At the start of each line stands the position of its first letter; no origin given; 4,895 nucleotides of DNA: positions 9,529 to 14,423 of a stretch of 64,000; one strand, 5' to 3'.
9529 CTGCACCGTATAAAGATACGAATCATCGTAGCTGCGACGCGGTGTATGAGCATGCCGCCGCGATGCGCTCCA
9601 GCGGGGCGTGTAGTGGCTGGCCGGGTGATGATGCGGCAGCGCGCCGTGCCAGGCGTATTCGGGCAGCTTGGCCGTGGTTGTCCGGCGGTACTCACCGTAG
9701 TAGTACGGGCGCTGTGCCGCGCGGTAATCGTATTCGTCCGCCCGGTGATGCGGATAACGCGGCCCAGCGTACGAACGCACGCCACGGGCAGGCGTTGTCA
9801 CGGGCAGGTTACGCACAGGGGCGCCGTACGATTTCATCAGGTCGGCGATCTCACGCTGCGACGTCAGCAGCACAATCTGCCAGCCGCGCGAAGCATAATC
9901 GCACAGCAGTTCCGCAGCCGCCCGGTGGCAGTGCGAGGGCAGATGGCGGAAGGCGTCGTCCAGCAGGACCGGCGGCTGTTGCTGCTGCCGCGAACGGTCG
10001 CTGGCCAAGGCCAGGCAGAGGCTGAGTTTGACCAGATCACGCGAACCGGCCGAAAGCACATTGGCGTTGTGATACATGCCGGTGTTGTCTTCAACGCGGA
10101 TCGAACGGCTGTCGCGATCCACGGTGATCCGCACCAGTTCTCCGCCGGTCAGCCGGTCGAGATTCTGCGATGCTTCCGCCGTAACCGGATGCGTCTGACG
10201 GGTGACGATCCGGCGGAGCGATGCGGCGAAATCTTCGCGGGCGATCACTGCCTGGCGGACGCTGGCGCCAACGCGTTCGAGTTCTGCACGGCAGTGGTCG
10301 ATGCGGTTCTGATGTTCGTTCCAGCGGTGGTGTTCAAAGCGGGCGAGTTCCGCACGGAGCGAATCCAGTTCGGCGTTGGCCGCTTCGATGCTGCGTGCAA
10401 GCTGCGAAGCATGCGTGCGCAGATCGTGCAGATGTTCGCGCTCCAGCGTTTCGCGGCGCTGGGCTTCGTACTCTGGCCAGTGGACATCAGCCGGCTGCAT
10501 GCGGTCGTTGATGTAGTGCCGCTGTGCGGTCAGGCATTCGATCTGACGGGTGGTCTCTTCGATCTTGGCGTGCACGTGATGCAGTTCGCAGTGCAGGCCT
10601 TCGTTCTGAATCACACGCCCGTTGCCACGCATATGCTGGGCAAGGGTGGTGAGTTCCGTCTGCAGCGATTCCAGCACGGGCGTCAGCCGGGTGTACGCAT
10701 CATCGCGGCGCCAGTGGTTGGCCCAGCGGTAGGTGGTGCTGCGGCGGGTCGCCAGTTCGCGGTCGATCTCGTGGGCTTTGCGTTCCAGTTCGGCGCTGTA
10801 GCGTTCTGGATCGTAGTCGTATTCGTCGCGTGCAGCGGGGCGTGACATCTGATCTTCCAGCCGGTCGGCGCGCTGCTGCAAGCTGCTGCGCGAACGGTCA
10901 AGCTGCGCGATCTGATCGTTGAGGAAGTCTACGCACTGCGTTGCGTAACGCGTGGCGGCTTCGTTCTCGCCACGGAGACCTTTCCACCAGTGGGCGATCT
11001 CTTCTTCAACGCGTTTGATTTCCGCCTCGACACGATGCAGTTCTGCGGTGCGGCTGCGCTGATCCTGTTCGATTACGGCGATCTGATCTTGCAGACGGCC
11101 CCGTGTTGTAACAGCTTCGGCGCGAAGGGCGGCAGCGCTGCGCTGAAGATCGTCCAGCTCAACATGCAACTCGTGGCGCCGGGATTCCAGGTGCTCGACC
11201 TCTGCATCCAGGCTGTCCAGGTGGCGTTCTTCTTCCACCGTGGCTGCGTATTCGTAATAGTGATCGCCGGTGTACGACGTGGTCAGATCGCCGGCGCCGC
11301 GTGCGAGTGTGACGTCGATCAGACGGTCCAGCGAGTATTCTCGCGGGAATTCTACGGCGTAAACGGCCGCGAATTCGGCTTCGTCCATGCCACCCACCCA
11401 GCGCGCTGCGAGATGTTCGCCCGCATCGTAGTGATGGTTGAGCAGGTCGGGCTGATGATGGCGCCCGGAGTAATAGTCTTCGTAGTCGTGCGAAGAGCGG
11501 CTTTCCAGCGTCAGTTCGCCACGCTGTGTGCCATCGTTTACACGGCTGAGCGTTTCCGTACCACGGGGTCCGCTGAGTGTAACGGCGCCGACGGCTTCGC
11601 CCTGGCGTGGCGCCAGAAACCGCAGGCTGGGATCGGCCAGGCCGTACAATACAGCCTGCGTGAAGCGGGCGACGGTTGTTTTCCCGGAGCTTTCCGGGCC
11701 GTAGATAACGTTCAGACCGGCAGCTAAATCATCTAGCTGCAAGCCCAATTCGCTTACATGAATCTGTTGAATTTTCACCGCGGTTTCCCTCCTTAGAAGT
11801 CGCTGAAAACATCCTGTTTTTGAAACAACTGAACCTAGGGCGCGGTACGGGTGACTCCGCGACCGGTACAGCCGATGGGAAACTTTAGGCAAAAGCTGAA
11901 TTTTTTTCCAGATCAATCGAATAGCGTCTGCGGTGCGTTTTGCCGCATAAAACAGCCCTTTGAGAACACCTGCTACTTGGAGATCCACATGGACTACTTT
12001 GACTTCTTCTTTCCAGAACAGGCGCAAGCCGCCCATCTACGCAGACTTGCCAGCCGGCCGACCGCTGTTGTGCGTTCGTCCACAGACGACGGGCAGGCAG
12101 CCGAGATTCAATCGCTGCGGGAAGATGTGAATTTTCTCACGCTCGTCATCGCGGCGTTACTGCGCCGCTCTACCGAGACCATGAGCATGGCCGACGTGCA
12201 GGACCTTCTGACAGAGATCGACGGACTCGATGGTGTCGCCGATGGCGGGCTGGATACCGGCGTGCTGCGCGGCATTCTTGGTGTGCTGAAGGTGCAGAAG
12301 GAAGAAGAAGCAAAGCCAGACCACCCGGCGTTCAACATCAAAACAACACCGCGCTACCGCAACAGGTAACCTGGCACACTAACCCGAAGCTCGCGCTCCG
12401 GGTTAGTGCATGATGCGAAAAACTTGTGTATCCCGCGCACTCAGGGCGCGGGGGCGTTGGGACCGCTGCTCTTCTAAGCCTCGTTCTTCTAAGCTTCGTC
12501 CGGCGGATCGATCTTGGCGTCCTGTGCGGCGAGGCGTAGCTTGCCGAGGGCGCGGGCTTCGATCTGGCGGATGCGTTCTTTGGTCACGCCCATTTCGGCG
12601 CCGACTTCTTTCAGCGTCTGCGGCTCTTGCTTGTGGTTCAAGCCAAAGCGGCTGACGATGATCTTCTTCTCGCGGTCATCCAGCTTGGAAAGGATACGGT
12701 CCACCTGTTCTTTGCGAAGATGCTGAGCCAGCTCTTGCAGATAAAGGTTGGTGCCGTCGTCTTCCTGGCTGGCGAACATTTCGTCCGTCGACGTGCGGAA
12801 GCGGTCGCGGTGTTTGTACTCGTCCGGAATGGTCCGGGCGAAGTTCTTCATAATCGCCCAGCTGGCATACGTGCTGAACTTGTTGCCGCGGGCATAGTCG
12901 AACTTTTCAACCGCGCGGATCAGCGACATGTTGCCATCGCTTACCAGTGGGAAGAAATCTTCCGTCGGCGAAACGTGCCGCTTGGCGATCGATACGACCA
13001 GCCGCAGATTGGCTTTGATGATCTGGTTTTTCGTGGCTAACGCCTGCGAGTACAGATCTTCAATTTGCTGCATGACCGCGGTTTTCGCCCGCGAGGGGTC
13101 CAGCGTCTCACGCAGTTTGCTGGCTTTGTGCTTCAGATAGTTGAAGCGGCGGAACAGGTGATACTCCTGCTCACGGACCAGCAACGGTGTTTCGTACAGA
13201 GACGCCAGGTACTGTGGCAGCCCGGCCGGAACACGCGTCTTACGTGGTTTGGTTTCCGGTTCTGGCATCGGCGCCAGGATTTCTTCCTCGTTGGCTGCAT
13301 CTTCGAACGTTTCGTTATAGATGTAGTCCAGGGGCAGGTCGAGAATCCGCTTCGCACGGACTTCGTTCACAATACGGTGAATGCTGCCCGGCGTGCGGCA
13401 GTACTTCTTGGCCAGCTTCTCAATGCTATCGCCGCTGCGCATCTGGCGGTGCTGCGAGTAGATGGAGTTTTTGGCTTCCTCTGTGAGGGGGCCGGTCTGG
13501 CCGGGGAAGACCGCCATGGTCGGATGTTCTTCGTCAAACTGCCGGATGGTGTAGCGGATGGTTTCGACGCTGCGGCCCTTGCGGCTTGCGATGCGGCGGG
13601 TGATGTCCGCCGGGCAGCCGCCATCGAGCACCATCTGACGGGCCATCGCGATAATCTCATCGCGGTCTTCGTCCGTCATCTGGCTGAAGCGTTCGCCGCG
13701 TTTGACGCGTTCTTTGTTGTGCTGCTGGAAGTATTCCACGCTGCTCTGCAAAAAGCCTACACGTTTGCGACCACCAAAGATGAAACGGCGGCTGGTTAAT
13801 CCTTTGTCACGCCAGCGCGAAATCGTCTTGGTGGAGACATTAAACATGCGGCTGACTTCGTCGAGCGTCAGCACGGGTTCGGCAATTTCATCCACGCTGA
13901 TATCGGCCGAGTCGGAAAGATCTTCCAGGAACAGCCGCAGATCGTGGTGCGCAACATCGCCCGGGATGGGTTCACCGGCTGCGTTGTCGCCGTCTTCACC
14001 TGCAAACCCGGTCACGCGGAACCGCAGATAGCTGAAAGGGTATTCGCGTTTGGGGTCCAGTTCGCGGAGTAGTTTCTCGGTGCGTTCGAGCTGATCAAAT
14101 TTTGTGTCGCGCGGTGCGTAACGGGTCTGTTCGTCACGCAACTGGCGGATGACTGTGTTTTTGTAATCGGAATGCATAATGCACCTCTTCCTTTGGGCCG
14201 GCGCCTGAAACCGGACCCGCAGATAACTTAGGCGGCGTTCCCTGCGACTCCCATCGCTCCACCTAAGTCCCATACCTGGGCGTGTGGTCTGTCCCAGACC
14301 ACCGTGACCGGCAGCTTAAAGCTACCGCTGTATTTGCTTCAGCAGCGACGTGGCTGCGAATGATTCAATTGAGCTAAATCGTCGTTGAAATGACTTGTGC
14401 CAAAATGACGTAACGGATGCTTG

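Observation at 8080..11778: SMC/RecF-like ATPase fused to tandem DUF4332 (HhH-like) domains with a eukaryote-style RS (Arg/Ser) tract between them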

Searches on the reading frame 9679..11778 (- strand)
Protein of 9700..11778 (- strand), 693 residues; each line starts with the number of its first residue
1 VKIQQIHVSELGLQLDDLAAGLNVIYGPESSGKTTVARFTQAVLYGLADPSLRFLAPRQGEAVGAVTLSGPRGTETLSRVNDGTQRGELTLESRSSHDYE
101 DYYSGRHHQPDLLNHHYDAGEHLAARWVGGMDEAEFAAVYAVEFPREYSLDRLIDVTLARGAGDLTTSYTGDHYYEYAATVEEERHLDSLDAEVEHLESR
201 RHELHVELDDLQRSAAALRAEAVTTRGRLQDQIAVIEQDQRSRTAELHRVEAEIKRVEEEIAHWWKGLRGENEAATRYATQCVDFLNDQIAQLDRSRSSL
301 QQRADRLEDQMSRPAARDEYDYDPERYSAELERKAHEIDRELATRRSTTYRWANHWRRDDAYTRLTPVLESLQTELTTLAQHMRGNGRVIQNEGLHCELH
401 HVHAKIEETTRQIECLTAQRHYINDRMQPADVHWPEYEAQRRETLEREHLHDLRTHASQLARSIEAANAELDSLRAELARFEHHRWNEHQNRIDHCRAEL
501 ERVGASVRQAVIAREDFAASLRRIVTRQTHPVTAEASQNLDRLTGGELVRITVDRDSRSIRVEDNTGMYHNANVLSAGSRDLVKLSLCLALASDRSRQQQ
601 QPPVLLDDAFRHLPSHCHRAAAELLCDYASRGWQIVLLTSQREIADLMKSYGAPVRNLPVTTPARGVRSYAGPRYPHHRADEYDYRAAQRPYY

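Call 22: search_solved_structures(query=window:9700-11778:-, max_evalue=1, show_alignments=2)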
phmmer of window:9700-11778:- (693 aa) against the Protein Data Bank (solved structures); distinct sequences matched with E-value up to 1: 11.
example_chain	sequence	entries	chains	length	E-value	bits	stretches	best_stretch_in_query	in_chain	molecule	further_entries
5fv8_A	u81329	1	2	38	0.024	16.3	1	186-218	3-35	FOSW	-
3cmu_A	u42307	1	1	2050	0.024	16.3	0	23-37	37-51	Protein recA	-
3qf7_A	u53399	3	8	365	0.031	15.9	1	529-646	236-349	Rad50 | Probable DNA double-strand break repair Rad50 ATPase,Probable DNA double-strand break repa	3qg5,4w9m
3cmt_A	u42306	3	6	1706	0.031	15.9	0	23-37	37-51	Protein recA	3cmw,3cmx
3cmv_A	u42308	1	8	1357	0.059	15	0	23-37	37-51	Protein recA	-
3tho_A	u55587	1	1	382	0.065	14.8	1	529-646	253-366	Probable DNA double-strand break repair Rad50 ATPase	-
5i0q_A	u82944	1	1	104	0.15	13.6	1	216-301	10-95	M protein, serotype 2.1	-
9evs_1p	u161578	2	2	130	0.24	13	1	315-350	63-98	mL59/mL64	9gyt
9sob_I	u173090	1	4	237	0.34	12.5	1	395-449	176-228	NUP58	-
9n8m_M1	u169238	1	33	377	0.36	12.4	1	461-538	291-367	Flagellin C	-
6xyw_AK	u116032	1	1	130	0.62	11.6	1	318-350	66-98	At4g22000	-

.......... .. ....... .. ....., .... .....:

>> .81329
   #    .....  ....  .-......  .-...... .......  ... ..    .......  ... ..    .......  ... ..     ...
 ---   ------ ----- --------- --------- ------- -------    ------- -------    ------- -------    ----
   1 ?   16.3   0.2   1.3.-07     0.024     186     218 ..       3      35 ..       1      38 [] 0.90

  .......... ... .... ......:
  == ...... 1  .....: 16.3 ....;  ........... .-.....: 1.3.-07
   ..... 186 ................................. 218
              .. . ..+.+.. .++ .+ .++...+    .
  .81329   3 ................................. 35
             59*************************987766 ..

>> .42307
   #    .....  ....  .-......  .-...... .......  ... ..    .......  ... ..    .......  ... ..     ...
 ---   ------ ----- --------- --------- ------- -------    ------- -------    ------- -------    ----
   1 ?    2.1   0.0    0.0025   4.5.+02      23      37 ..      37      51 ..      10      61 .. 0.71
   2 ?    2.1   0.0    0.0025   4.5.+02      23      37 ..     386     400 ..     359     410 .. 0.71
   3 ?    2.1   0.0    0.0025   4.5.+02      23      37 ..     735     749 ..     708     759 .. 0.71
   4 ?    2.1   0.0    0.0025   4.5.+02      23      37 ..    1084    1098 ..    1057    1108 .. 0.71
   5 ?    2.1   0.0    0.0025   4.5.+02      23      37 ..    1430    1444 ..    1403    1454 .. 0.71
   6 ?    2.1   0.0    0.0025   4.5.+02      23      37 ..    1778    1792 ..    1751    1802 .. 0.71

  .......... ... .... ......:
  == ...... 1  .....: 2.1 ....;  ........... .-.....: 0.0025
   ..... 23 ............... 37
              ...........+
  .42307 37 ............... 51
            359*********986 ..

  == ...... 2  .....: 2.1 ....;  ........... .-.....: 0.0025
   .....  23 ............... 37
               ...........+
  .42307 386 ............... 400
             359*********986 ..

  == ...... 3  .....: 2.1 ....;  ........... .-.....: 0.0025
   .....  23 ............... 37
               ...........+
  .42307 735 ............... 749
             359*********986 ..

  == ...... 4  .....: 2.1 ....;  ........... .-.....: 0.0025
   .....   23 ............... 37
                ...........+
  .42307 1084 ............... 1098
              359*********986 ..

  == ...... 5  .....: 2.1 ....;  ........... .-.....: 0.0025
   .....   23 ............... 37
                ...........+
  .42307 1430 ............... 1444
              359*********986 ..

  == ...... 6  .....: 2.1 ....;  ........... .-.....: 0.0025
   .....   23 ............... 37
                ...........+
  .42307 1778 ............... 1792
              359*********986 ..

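Call 32: predict_structure(alignment_id=A2)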
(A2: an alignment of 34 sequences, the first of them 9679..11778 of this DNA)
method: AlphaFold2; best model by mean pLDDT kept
length: 700 residues; sequences in the alignment: 34
mean_pLDDT: 76.6   pTM: 0.47
mean pLDDT of the five models: 76.6, 76.5, 76.4, 75.9, 74.4
residues with pLDDT >= 90: 180; 70-90: 318; 50-70: 109; < 50: 93
segments of 3 or more residues with pLDDT < 50: 96-115, 164-178, 315-323, 356-359, 429-431, 524-526, 665-699
pLDDT, mean of each block of 10 residues (from residue 1): 90 89 93 88 80 73 86 86 79 57 44 51 79 88 76 85 46 43 73 86 89 84 85 90 91 88 77 76 88 90 84 52 48 63 61 48 58 62 59 79 87 89 69 62 83 91 90 86 73 88 84 73 55 93 95 88 93 92 95 84 93 94 96 95 96 92 49 39 36 40
secondary structure, 60 per line:
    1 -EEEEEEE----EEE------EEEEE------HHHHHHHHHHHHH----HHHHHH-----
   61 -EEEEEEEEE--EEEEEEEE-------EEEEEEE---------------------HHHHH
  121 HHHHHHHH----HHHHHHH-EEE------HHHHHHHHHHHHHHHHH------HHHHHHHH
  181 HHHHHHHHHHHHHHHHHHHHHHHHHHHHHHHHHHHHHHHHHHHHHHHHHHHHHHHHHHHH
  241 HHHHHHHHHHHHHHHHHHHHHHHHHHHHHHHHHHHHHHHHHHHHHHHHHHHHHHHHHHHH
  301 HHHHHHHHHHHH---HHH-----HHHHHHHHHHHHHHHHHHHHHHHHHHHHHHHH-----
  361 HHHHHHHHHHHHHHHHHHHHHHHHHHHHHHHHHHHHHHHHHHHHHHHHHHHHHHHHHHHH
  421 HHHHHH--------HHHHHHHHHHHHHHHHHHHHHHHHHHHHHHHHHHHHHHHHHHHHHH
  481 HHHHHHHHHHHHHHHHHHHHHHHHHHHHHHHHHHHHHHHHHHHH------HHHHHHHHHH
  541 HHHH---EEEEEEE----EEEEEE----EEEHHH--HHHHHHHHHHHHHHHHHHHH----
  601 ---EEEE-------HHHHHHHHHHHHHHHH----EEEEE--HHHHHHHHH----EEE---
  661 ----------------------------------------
elements in order (helices of 4 or more, strands of 3 or more residues): E2-8 E13-15 E22-26 H33-45 H50-55 E62-70 E73-80 E88-94 H116-128 H133-139 E141-143 H150-166 H173-312 H324-355 H361-426 H435-524 H531-544 E548-554 E559-564 E569-571 H577-596 E604-607 H615-630 E635-639 H642-650 E655-657

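Call 36: fold_search(model_id=the predicted structure, library=pdb)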
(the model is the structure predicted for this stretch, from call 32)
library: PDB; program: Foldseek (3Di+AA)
matches with E <= 10: 982; with E <= 0.001: 136
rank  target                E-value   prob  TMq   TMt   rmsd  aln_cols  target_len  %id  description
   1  7zr1_C                2.6e-14  1.00  0.29  0.26  33.1       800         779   15  Chaetomium thermophilum Mre11-Rad50-Nbs1 complex bound to ATPyS (composite structure) (released 2023-01-11)
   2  7zr1_D                4.1e-13  1.00  0.29  0.26  32.7       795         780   14  Chaetomium thermophilum Mre11-Rad50-Nbs1 complex bound to ATPyS (composite structure) (released 2023-01-11)
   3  9hqu_A                2.8e-11  1.00  0.27  0.30  59.0       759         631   14  Salmonella enterica Lamassu LmuACB in nuclease sequestration state (released 2025-10-01)
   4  9hqx_B                9.0e-10  1.00  0.27  0.30  58.9       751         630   14  Salmonella enterica Lamassu LmuACB bound to DNA duplex (released 2025-10-01)
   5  9uxh_F                2.7e-09  1.00  0.30  0.32  60.4       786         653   11  type II Lamassu, LmuACB with DNA (released 2026-03-25)
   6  5xei                  4.0e-09  1.00  0.26  0.33  42.2       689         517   13  Crystal structure of the Smc head domain with a coiled coil and joint derived from Pyrococcus yayanosii (released 2017-06-07)
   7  9a6c_A                1.4e-08  1.00  0.29  0.34  57.9       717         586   11  Integrative model of YYDD-YYDB by crosslinking MS and deep learning (released 2024-09-18)
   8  7w1m_B                2.4e-08  1.00  0.29  0.37  32.3       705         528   12  Cryo-EM structure of human cohesin-CTCF-DNA complex (released 2023-05-31)
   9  9qxx_A                2.4e-08  1.00  0.24  0.23  27.8       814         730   15  JetABC DNA loaded state dimer (released 2025-10-01)
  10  6wge_B                3.0e-08  1.00  0.26  0.36  50.2       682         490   12  Cryo-EM structure of human Cohesin-NIPBL-DNA complex without STAG1 (released 2020-05-20)
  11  7yqh_B                7.3e-08  1.00  0.26  0.18  50.8      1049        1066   10  Cryo-EM structure of 8-subunit Smc5/6 (released 2024-01-31)
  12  3qf7_A                8.6e-08  1.00  0.32  0.59  62.0       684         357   10  The Mre11:Rad50 complex forms an ATP dependent molecular clamp in DNA double-strand break repair (released 2011-04-20)
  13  9qxu_A                1.0e-07  1.00  0.23  0.22  28.4       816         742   15  JetABC DNA loaded state monomer (open) (released 2025-10-01)
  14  8i4x_B                1.1e-07  1.00  0.26  0.18  48.2      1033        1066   10  Cryo-EM structure of 5-subunit Smc5/6 (released 2024-06-26)
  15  3tho_A                1.1e-07  1.00  0.31  0.58  60.1       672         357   10  Crystal structure of Mre11:Rad50 in its ATP/ADP bound state (released 2011-10-12)
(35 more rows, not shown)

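Call 78: search_solved_structures(query=A2, max_evalue=0.01)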
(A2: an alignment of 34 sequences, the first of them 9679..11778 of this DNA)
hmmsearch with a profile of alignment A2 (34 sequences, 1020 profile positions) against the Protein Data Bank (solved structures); distinct sequences matched with E-value up to 0.01: 152 (the best 60 are shown).
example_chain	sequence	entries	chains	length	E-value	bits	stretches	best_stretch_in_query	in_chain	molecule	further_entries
6s6v_C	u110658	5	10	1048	1.9e-25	92.6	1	20-851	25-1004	Nuclease SbcCD subunit C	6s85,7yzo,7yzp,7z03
3qku_A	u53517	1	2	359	5.9e-23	84.3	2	745-873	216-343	DNA double-strand break repair rad50 ATPase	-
3qkt_A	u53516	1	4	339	1e-22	83.5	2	746-873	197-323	DNA double-strand break repair rad50 ATPase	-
3aux_A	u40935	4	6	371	1.2e-22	83.3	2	1-220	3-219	DNA double-strand break repair rad50 ATPase | DNA double-strand break repair Rad50 ATPase,DNA double-strand break repair Rad50 ATPase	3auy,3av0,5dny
5f3w_B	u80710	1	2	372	9.5e-22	80.3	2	1-237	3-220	DNA double-strand break repair Rad50 ATPase,DNA double-strand break repair Rad50 ATPase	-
4nck_A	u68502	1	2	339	3.2e-21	78.6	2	746-873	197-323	DNA double-strand break repair Rad50 ATPase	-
4nch_A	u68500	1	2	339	5.8e-21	77.7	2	746-873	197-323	DNA double-strand break repair Rad50 ATPase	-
4nci_A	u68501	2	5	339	9.9e-21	77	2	746-873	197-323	DNA double-strand break repair Rad50 ATPase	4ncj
9q9h_A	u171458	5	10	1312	2.7e-18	68.9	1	16-723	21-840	DNA repair protein RAD50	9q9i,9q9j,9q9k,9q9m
3qf7_A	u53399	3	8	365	2.5e-17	65.7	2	1-137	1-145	Rad50 | Probable DNA double-strand break repair Rad50 ATPase,Probable DNA double-strand break repa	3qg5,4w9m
3qkr_B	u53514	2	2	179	2.9e-16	62.2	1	712-873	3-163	DNA double-strand break repair rad50 ATPase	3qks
3tho_A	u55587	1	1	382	6.4e-16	61.1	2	1-106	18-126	Probable DNA double-strand break repair Rad50 ATPase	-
1ii8_B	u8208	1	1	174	1.2e-15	60.2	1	716-873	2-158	Rad50 ABC-ATPase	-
1f2t_B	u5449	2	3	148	7.9e-15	57.4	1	747-873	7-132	RAD50 ABC-ATPASE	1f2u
1us8_B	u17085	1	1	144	1.5e-12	49.9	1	749-873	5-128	DNA DOUBLE-STRAND BREAK REPAIR RAD50 ATPASE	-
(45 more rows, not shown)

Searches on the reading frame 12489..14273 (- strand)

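Call 44: search_protein_families(library=pfam, proteins=[window:12489-14273:-], max_evalue=0.001)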
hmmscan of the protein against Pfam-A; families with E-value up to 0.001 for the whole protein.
window:12489-14273:- (594 aa): 7 families
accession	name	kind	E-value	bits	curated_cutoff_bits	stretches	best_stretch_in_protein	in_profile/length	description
PF04545.22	Sigma70_r4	-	1.2e-19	70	24.1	1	528-580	2-49/50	Sigma-70, region 4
PF04542.20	Sigma70_r2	-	2.8e-12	46.7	24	1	419-476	2-59/71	Sigma-70 region 2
PF13384.12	HTH_23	-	5.8e-07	29.6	24.6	0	132-156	16-39/50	Homeodomain-like domain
PF12728.13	HTH_17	-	0.00017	22.2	27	1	134-162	1-30/51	Helix-turn-helix domain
PF08765.17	Mor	-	0.00031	21.2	24.9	0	256-310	50-100/107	Mor transcription activator family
PF13518.12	HTH_28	-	0.00058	20.3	25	0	136-157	14-35/52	Helix-turn-helix domain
PF13551.12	HTH_29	-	0.00086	19.8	28.1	0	278-310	8-41/64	Winged helix-turn helix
